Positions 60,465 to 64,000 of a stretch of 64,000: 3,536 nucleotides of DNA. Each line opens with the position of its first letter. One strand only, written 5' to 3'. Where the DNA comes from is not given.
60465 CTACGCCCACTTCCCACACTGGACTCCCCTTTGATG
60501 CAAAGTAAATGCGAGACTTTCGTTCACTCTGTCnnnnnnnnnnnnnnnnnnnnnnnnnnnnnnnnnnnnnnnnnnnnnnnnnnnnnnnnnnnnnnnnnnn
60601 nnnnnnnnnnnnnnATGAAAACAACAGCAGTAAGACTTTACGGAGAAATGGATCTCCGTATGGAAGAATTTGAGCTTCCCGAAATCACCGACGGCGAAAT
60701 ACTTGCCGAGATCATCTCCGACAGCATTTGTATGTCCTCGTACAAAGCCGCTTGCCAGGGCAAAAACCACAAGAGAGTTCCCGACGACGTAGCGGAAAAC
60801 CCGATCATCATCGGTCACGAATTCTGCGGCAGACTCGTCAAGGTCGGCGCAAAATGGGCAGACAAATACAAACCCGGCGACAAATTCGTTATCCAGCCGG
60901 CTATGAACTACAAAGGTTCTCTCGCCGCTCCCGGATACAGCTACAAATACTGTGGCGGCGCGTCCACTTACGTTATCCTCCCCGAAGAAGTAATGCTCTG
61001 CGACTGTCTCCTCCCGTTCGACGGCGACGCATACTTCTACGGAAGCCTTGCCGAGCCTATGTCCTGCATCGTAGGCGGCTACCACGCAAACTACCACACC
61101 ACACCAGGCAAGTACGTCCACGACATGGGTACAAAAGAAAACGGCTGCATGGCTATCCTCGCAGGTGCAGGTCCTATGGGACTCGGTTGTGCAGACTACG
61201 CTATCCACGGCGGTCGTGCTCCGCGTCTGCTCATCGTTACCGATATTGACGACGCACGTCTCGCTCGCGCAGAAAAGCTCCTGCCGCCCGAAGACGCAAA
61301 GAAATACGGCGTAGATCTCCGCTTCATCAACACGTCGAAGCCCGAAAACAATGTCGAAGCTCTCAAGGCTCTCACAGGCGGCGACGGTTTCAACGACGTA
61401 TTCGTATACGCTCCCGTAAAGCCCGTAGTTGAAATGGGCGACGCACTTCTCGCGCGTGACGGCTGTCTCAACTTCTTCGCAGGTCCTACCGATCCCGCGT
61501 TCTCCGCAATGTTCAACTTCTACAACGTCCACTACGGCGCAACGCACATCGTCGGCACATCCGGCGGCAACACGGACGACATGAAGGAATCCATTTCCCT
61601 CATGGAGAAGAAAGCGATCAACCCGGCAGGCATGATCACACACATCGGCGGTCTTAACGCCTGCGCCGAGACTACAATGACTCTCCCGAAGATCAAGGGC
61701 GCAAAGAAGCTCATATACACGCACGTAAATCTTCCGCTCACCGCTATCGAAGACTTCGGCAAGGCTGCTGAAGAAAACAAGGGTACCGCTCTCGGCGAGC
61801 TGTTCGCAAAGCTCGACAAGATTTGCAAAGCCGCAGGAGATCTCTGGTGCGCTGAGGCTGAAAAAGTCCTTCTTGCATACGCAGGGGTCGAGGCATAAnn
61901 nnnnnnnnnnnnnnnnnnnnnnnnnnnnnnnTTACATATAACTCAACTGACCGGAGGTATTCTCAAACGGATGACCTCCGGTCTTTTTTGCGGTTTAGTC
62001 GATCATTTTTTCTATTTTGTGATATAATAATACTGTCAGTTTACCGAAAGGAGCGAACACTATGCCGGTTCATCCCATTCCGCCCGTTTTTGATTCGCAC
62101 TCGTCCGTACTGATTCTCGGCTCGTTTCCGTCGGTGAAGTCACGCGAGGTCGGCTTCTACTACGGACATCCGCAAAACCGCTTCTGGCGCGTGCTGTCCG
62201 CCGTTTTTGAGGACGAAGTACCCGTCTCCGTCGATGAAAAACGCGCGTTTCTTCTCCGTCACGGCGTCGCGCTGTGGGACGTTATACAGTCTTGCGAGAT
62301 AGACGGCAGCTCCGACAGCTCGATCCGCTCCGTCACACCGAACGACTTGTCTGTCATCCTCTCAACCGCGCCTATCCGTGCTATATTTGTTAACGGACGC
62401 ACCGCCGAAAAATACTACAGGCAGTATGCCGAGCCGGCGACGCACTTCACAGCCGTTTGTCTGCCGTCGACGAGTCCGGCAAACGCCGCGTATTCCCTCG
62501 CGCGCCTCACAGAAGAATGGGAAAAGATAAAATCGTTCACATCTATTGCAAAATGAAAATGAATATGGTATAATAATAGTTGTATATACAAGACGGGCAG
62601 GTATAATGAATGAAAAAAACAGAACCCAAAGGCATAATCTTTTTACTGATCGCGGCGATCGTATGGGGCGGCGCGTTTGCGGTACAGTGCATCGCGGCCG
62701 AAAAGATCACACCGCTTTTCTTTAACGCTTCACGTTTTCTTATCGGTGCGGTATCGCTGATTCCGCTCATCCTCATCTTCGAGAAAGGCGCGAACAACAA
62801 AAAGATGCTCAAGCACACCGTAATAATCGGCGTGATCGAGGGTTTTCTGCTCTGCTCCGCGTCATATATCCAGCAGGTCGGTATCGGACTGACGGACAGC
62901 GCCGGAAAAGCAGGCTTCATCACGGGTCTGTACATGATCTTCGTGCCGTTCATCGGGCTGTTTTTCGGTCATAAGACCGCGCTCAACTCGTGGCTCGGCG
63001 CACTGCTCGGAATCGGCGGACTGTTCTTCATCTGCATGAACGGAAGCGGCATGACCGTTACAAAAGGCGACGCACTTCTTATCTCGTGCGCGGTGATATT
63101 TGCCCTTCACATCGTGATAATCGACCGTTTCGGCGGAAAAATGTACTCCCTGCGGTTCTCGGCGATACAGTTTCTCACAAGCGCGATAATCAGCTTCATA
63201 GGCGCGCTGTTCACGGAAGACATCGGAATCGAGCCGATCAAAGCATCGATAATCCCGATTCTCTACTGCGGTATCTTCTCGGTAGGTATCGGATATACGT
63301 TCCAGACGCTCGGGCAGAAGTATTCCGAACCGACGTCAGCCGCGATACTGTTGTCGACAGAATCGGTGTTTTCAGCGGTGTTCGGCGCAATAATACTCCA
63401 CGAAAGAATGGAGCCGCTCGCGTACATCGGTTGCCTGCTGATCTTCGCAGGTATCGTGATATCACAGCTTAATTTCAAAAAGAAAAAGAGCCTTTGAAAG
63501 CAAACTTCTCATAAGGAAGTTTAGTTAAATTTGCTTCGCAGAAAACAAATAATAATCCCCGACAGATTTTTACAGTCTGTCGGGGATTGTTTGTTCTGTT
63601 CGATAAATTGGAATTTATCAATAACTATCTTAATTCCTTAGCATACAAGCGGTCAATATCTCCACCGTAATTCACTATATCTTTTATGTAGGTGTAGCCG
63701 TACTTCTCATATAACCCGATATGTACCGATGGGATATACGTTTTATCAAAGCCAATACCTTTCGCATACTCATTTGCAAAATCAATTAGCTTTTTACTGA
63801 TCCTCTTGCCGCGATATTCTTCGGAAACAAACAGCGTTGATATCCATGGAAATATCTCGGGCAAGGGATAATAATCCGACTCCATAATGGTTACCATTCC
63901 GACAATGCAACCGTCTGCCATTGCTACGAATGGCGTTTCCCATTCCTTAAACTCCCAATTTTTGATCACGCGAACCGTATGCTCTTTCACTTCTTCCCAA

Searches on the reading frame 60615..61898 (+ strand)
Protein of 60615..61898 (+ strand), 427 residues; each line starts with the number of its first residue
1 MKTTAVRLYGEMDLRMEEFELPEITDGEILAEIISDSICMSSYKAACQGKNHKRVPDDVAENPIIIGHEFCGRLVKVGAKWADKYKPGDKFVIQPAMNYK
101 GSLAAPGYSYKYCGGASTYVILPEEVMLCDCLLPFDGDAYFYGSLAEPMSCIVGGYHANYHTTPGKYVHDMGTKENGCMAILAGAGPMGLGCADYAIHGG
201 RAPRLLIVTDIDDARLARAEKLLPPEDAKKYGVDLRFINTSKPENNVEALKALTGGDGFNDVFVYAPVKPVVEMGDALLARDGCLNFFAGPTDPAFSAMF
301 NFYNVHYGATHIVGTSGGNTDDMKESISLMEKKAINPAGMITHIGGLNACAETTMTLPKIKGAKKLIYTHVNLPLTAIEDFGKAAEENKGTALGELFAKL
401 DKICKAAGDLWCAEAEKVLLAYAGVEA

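Call 8: search_protein_families(library=pfam, proteins=[window:60615-61898:+])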
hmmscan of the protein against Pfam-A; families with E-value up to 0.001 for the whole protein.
window:60615-61898:+ (427 aa): 2 families
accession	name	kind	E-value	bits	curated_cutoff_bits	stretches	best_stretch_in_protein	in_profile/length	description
PF00107.32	ADH_zinc_N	-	1.2e-11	45.1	31.8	1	188-331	2-128/129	Zinc-binding dehydrogenase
PF08240.17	ADH_N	-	1.1e-08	35.7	23.5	1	26-126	2-98/104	Alcohol dehydrogenase GroES-like domain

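Call 54: list_cluster_members(proteins=[window:60615-61898:+, window:45700-46992:+, window:24541-25107:+, window:20925-21704:+, window:19525-20409:-, window:51966-53918:+, window:41854-44853:+, window:21688-23904:+, window:13263-15425:-, window:40808-41854:-])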
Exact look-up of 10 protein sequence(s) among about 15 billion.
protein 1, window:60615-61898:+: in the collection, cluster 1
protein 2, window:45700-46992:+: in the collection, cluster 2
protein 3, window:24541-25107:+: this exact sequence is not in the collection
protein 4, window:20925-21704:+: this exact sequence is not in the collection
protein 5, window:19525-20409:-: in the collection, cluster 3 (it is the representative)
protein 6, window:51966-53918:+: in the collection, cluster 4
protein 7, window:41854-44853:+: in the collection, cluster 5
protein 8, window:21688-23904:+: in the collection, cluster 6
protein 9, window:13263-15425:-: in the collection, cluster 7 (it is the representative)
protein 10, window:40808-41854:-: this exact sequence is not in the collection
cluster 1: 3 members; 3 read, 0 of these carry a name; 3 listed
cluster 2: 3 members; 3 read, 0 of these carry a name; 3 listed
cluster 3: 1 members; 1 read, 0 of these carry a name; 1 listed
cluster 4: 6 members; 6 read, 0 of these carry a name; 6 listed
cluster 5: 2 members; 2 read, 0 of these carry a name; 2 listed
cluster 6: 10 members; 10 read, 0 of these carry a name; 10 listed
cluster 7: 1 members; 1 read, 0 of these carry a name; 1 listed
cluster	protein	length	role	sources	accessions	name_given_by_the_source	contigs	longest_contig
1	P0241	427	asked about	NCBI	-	-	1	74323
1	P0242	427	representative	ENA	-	-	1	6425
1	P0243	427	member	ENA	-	-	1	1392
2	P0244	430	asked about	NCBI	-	-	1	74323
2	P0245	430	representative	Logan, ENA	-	-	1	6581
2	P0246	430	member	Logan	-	-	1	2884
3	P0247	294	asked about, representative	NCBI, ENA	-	-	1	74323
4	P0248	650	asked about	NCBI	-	-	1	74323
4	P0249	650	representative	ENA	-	-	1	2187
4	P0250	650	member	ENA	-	-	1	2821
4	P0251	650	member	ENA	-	-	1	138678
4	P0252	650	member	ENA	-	-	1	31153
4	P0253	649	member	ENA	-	-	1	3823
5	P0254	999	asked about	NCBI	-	-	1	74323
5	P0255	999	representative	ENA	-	-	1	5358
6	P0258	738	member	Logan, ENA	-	-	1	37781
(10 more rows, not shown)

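Call 55: find_encoding_contigs(protein=P0245, flank=10000, max_places=4)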
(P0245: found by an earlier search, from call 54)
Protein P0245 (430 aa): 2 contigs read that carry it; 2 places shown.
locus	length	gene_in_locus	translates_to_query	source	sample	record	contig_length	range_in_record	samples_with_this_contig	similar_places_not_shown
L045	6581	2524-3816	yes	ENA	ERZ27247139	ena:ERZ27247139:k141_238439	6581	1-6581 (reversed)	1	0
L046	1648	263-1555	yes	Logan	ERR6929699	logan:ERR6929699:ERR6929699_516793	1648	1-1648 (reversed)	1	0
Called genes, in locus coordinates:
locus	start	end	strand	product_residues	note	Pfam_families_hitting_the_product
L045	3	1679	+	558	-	?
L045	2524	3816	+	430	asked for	PF17820:PDZ_6, PF19238:Radical_SAM_2, PF04055:Radical_SAM (weak), PF04459:DUF512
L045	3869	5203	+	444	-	PF00009:GTP_EFTU (weak), PF00071:Ras (faint), PF01926:MMR_HSR1, PF02421:FeoB_N, PF00009:GTP_EFTU, PF01926:MMR_HSR1, PF02421:FeoB_N, PF14714:KH_dom-like, +4 more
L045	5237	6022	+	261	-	PF02660:G3P_acyltransf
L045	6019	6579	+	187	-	?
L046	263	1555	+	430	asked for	PF17820:PDZ_6, PF19238:Radical_SAM_2, PF04055:Radical_SAM (weak), PF04459:DUF512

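Call 57: find_encoding_contigs(protein=P0258, flank=10000, max_places=4)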
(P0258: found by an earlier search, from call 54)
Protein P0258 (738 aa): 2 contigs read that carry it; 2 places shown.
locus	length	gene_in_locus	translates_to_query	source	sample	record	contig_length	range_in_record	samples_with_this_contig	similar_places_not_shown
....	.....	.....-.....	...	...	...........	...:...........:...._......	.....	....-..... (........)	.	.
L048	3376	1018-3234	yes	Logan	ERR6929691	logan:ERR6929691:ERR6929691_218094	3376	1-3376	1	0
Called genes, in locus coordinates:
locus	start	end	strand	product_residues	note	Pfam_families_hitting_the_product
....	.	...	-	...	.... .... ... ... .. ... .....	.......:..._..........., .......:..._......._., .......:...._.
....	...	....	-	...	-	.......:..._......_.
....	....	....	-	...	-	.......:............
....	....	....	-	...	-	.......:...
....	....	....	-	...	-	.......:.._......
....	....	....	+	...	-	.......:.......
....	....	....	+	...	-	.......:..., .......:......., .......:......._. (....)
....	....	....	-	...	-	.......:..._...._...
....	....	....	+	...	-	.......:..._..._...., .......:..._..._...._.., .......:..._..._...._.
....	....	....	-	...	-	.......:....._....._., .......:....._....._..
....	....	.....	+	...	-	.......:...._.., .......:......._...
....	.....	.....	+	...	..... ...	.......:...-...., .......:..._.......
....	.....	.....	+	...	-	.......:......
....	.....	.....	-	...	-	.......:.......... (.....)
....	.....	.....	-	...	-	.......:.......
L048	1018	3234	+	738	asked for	PF02901:PFL-like, PF01228:Gly_radical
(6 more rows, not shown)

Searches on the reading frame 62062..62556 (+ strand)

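Call 48: search_protein_families(library=pfam, proteins=[window:62062-62556:+], max_evalue=0.00001)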
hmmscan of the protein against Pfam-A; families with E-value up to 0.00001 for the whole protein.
window:62062-62556:+ (164 aa): 1 family
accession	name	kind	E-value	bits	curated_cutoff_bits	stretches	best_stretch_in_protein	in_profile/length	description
PF03167.25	UDG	-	7.3e-13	49.2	24.3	1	7-148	1-129/141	Uracil DNA glycosylase superfamily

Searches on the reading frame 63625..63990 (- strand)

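Call 49: search_protein_families(library=pfam, proteins=[window:63625-63990:-], max_evalue=1)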
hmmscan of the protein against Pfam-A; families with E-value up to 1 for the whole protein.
window:63625-63990:- (121 aa): 8 families
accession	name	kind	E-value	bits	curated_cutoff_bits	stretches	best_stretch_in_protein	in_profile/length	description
PF00583.31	Acetyltransf_1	-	1.5e-12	48.2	20.7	1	6-99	21-116/116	Acetyltransferase (GNAT) family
PF13508.13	Acetyltransf_7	-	5.2e-12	46.4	27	1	18-100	3-83/84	Acetyltransferase (GNAT) domain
PF13673.13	Acetyltransf_10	-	1.7e-07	31.7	23.6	1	19-103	32-111/128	Acetyltransferase (GNAT) domain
PF13527.13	Acetyltransf_9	-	0.00029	21.3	25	1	21-101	44-126/127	Acetyltransferase (GNAT) domain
PF17013.11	Acetyltransf_15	-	0.014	15.2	35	1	29-91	48-117/210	Putative acetyl-transferase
PF13880.12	Acetyltransf_13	-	0.016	15.5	22.8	1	50-74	7-31/69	ESCO1/2 acetyl-transferase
PF13420.13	Acetyltransf_4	-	0.032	14.7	24.3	1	3-108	35-143/155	Acetyltransferase (GNAT) domain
PF14542.12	Acetyltransf_CG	-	0.059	13.9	30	1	51-78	28-55/80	GCN5-related N-acetyl-transferase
